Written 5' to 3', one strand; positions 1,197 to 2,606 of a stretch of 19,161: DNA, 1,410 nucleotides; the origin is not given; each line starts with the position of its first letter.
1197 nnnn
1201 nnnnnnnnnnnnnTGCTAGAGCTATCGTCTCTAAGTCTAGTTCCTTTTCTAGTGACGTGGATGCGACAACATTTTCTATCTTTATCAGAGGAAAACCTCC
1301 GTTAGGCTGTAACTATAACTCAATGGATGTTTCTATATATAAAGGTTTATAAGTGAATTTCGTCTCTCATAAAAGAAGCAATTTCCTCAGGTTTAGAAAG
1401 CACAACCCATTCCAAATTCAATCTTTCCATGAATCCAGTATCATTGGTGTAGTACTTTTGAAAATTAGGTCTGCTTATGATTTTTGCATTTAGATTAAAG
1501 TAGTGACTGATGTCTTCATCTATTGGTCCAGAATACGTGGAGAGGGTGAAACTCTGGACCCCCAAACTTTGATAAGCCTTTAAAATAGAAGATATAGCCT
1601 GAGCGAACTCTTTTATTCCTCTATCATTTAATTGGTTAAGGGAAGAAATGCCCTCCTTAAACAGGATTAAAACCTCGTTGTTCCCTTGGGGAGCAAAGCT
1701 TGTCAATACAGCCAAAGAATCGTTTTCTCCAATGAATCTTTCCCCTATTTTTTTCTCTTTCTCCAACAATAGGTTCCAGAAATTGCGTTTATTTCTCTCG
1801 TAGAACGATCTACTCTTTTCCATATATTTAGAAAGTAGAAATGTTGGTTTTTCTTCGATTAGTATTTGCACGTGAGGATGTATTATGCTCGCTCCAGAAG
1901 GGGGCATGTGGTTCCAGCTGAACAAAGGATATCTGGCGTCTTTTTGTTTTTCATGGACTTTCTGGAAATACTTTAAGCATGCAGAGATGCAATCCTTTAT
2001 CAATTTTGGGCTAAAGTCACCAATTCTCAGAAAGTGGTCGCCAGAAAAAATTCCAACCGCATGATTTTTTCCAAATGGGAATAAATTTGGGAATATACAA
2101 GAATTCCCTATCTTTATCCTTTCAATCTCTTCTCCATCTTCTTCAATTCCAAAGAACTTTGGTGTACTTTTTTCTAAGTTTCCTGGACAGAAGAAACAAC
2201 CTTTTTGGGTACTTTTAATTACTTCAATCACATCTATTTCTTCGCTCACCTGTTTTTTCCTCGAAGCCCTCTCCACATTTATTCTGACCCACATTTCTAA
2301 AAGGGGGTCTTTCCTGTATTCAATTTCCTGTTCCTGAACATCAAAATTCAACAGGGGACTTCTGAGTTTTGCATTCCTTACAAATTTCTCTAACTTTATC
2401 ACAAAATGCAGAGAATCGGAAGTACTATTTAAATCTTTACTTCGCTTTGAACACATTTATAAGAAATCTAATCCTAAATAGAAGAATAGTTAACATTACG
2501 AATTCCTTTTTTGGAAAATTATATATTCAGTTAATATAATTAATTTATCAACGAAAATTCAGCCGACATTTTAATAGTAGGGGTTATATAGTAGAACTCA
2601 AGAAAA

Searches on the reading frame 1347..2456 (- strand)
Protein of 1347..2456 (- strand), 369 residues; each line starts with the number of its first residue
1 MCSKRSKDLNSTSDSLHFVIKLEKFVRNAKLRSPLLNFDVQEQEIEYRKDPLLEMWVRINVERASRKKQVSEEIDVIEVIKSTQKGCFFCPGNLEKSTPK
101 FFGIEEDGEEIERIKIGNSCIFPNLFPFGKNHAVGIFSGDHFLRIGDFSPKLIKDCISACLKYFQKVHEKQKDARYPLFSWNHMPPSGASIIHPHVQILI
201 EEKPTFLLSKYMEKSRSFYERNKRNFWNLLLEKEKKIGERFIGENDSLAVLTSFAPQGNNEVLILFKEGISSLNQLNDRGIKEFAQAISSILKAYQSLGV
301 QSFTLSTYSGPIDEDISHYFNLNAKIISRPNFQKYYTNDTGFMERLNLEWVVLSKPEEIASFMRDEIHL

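Call 19: find_encoding_contigs(protein=window:1347-2456:-, flank=3000)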
Protein window:1347-2456:- (369 aa): 4 contigs read that carry it; 1 place shown.
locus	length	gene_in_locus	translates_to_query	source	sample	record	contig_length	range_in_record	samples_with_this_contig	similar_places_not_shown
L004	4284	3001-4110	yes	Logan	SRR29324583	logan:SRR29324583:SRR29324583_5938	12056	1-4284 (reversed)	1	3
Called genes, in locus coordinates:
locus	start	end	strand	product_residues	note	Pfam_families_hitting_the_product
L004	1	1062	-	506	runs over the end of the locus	PF00682:HMGL-like, PF22617:HCS_D2, PF08502:LeuA_dimer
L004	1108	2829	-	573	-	PF05693:Glycogen_syn, PF13439:Glyco_transf_4 (weak), PF20706:GT4-conflict (weak)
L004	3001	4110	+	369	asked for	-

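Call 26: find_homologous_proteins(query=window:1347-2456:-, max_evalue=1e-20)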
Query window:1347-2456:- (369 aa): 353 proteins with E <= 1e-20 among 2396 candidates; the best 120 are listed.
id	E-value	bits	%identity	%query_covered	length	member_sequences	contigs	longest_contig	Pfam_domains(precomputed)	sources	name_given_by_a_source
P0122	4.1e-234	794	100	95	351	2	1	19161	-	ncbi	ncbi:MAG: hypothetical protein ACE5K4_09310 [Candidatus Hydrothermarchaeota archaeon]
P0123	1.5e-190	651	79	95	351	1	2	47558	-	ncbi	-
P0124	2.8e-108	380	50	93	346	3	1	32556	-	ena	-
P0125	3.3e-108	380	49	94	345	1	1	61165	-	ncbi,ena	-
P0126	4.3e-107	377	49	94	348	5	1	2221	-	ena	-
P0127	1.1e-106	375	51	93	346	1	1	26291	-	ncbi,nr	ncbi:MAG: hypothetical protein QMD00_01800 [Hadesarchaea archaeon]|nr:hypothetical protein [Hadesarc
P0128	2.6e-105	371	48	94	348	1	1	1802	-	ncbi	-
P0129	1.4e-104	368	49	93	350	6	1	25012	-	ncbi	ncbi:hypothetical protein [Candidatus Alkanophaga liquidiphilum]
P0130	3.3e-104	367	48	93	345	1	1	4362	-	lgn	-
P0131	6.9e-104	366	48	94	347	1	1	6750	-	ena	-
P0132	2.9e-103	364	49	93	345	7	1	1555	-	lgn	-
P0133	2.2e-102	361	49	93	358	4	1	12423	-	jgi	-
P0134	1.1e-101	359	48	93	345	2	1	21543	-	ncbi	-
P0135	1.2e-101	359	46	95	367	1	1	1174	-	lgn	-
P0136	1.2e-101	359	46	94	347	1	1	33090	-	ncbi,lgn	-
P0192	1.4e-93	332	46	93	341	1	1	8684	-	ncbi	ncbi:MAG: hypothetical protein V3T58_02810 [Candidatus Hydrothermarchaeales archaeon]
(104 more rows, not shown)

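Call 27: find_encoding_contigs(protein=P0125, flank=3000, max_places=2)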
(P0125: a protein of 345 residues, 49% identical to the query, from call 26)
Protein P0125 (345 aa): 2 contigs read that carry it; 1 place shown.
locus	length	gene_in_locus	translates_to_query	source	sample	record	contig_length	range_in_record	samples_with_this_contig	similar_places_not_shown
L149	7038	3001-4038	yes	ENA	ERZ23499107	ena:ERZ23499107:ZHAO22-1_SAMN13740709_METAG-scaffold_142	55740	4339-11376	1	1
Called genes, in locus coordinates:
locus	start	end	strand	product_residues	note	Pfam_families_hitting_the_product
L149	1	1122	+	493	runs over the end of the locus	PF00982:Glyco_transf_20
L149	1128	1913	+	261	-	PF02358:Trehalose_PPase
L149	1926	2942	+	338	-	PF00483:NTP_transferase, PF12804:NTP_transf_3, PF07883:Cupin_2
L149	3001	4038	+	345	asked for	-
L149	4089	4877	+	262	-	PF01663:Phosphodiest (faint)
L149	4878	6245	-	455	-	PF00982:Glyco_transf_20 (faint), PF13439:Glyco_transf_4 (faint), PF21269:TreT_GT1 (weak), PF20706:GT4-conflict, PF00534:Glycos_transf_1, PF13692:Glyco_trans_1_4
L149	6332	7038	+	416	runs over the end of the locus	PF08323:Glyco_transf_5, PF13439:Glyco_transf_4, PF13579:Glyco_trans_4_4, PF20706:GT4-conflict, PF00534:Glycos_transf_1, PF13692:Glyco_trans_1_4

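Call 28: find_encoding_contigs(protein=P0192, flank=3000, max_places=2)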
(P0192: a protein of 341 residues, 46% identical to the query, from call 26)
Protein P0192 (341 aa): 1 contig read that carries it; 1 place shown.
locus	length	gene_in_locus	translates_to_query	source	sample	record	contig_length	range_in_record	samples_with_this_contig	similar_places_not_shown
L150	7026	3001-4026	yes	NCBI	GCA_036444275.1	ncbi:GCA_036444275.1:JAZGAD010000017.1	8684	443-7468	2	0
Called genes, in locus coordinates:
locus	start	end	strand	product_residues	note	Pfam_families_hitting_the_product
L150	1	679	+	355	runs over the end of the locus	PF04055:Radical_SAM, PF13186:SPASM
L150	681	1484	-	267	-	-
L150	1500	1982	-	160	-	PF02481:DNA_processg_A (weak), PF18306:LDcluster4, PF03641:Lysine_decarbox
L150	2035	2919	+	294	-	PF01522:Polysacc_deac_1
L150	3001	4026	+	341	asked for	-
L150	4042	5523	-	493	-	PF08323:Glyco_transf_5 (faint), PF13439:Glyco_transf_4 (weak), PF20706:GT4-conflict, PF00534:Glycos_transf_1, PF13692:Glyco_trans_1_4, PF13524:Glyco_trans_1_2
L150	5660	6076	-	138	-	PF01894:YjbQ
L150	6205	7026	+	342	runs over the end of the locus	PF01243:PNPOx_N, PF12900:Pyridox_ox_2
